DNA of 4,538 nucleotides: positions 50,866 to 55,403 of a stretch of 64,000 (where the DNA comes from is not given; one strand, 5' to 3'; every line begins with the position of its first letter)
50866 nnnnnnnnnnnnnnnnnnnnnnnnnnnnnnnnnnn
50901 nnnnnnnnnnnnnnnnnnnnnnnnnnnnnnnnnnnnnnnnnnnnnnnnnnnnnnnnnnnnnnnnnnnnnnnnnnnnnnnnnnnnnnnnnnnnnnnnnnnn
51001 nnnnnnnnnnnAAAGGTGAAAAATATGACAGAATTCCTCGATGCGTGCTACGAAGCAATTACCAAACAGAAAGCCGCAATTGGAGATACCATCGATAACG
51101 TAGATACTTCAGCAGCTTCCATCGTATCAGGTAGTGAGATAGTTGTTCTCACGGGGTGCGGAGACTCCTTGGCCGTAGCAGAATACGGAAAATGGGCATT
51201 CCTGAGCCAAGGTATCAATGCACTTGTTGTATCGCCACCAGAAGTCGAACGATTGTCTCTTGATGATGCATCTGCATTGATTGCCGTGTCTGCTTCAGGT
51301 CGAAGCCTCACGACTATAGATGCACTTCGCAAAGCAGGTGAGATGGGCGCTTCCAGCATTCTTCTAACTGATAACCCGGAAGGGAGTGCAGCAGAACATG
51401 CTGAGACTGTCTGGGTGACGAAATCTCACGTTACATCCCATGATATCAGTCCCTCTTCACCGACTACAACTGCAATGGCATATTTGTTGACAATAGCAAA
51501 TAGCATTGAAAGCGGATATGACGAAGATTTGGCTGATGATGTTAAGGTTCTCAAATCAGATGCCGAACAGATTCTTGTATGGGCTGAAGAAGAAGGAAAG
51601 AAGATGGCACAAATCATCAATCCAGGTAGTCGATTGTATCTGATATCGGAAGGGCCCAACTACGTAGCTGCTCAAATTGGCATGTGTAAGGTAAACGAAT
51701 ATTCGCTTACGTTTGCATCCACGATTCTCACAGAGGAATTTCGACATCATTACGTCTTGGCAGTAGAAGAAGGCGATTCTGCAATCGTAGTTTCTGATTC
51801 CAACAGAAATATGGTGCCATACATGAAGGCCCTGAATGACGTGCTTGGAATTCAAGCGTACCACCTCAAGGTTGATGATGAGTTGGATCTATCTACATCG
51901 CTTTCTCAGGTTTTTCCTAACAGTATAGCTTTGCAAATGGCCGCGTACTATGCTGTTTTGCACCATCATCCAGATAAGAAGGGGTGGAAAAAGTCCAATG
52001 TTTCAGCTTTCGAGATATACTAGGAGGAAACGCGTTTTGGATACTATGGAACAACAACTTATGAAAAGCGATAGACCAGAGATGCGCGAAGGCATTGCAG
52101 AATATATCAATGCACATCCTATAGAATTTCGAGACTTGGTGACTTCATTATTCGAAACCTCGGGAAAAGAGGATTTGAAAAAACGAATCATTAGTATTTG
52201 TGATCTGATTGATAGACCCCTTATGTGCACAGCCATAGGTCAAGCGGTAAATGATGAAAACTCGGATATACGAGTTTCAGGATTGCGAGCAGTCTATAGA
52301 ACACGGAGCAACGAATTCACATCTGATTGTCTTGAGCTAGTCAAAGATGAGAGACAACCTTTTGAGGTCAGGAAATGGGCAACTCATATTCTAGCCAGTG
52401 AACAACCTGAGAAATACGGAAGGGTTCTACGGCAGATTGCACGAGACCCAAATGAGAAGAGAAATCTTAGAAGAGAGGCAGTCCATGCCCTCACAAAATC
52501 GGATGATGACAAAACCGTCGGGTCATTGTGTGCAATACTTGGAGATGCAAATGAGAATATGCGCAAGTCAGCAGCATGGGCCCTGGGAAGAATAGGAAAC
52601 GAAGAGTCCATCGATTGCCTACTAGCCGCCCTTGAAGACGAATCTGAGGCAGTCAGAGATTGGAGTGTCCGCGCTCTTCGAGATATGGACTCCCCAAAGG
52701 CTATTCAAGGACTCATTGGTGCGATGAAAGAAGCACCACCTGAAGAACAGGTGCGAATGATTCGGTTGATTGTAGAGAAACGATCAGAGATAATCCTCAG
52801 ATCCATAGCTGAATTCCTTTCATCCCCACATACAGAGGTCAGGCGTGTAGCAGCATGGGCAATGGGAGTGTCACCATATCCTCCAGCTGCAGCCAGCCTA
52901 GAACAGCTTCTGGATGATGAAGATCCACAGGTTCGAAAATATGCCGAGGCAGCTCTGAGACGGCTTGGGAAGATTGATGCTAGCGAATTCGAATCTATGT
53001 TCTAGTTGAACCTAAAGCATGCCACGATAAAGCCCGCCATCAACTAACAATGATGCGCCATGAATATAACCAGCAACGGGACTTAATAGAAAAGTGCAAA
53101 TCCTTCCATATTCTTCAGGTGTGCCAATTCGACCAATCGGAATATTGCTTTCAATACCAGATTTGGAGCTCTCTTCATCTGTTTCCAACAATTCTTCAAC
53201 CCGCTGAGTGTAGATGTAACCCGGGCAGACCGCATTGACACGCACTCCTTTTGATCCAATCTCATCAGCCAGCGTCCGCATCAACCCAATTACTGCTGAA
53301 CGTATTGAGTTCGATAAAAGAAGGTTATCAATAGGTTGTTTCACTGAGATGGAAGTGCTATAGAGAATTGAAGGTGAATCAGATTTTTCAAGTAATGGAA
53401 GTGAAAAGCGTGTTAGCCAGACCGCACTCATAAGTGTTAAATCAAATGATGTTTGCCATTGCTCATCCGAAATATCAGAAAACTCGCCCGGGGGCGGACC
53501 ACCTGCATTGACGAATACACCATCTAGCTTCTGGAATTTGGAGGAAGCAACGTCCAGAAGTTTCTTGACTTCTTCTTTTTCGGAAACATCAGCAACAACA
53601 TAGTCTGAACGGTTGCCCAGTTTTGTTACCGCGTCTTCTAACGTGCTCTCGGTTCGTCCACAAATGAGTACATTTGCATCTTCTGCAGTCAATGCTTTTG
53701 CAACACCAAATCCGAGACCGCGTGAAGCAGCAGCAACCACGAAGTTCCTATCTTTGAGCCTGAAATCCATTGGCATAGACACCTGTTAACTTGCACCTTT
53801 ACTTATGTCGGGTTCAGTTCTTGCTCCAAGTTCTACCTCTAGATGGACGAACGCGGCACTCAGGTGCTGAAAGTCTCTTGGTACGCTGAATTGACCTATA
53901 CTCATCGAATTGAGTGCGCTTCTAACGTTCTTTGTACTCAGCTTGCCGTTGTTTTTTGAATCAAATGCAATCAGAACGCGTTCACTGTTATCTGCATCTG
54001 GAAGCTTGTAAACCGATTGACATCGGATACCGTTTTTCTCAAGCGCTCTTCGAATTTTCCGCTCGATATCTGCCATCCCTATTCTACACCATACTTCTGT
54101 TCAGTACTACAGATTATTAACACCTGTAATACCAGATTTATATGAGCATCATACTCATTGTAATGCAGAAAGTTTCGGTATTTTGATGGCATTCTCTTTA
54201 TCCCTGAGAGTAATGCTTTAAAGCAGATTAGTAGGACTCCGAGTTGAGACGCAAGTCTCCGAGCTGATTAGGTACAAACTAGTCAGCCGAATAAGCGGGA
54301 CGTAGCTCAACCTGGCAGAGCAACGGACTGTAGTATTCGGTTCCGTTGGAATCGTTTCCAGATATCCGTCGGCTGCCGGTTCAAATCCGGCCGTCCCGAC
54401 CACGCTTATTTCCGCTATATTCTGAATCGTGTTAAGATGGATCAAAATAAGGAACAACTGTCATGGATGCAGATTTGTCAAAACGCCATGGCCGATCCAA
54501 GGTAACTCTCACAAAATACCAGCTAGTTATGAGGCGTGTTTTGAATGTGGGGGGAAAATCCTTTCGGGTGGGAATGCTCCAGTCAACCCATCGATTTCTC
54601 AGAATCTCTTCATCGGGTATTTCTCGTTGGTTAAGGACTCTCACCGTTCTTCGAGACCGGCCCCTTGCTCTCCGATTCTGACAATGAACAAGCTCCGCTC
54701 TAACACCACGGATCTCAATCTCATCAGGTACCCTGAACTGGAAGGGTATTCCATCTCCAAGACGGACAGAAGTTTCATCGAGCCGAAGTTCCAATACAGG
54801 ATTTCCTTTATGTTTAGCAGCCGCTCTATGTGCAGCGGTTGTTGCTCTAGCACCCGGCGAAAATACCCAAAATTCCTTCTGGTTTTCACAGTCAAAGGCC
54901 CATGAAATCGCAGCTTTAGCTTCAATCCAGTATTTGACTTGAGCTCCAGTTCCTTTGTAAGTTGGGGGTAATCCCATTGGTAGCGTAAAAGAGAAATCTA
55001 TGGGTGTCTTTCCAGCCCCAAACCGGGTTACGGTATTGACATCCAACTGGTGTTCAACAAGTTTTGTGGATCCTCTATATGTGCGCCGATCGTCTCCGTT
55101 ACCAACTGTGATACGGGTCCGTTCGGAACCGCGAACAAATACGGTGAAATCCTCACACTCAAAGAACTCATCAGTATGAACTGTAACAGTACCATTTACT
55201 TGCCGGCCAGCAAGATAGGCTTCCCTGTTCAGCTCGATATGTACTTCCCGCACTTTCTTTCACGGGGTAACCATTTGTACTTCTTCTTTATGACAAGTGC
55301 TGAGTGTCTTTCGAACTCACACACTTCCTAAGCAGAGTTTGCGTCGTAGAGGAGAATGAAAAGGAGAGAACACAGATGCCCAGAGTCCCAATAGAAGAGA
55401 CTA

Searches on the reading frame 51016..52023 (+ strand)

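Call 23: search_protein_families(library=pfam, proteins=[window:51016-52023:+])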
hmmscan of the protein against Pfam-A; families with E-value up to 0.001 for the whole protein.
window:51016-52023:+ (335 aa): 2 families
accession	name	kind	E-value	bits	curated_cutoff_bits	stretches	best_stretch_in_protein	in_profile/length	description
PF01380.27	SIS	-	3.3e-18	66.2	25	1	43-141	8-110/131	SIS domain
PF13580.11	SIS_2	-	0.00044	20.7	27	0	81-118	100-137/138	SIS domain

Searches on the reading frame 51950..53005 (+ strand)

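Call 23: search_protein_families(library=pfam, proteins=[window:51950-53005:+])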
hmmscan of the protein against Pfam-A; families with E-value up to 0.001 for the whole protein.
window:51950-53005:+ (351 aa): 6 families
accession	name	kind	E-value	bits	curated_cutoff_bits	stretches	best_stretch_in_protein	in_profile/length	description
PF13646.12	HEAT_2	-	1.4e-47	160.4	27.7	5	193-265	4-77/88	HEAT repeats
PF02985.28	HEAT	-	4e-17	61.1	23.5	0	221-246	2-27/31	HEAT repeat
PF03130.22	HEAT_PBS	-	1.8e-11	43.7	20.9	1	205-230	2-27/27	PBS lyase HEAT-like repeat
PF13513.12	HEAT_EZ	-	6.9e-11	42.8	27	0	190-215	30-55/55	HEAT-like repeat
PF00514.29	Arm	-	2.5e-09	37.3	20.6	0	287-306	18-37/41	Armadillo/beta-catenin-like repeat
PF12717.13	Cnd1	-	5e-06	27.1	26.4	0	187-296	20-133/162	non-SMC mitotic condensation complex subunit 1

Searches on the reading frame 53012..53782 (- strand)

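Call 23: search_protein_families(library=pfam, proteins=[window:53012-53782:-])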
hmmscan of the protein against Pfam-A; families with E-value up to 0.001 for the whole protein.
window:53012-53782:- (256 aa): 4 families
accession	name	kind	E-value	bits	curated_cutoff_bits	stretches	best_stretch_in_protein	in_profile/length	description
PF13561.12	adh_short_C2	-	1.2e-51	176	27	1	17-251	2-235/236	Enoyl-(Acyl carrier protein) reductase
PF00106.31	adh_short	-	1.1e-38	133.1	26.6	1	15-201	4-193/195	short chain dehydrogenase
PF08659.16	KR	-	9.5e-08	32.6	22.6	1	16-124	5-120/180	KR domain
PF23441.1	SDR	-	1.1e-07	32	27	1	15-250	11-254/258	SDR-like rossmann domain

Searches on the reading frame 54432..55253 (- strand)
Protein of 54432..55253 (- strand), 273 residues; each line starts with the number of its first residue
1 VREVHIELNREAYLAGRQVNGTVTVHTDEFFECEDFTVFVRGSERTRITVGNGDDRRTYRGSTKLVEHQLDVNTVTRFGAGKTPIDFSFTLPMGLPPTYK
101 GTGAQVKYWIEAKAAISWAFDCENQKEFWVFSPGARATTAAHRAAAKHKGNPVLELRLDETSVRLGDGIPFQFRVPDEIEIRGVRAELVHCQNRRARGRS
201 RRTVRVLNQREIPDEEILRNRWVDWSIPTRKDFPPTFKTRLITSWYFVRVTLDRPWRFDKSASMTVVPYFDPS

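Call 45: search_protein_families(library=pfam, proteins=[window:54432-55253:-], max_evalue=0.00001)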
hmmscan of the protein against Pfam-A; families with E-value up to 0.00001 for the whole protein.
window:54432-55253:- (273 aa): 3 families
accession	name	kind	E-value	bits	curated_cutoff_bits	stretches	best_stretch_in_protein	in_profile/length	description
PF00339.34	Arrestin_N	-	2e-16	60.8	24.9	1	6-132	5-143/148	Arrestin (or S-antigen), N-terminal domain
PF02752.27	Arrestin_C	-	1.2e-10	42.2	27.7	0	4-120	7-117/137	Arrestin (or S-antigen), C-terminal domain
PF08737.15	Rgp1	-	6.5e-07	29.4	31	0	86-109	114-137/415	Rgp1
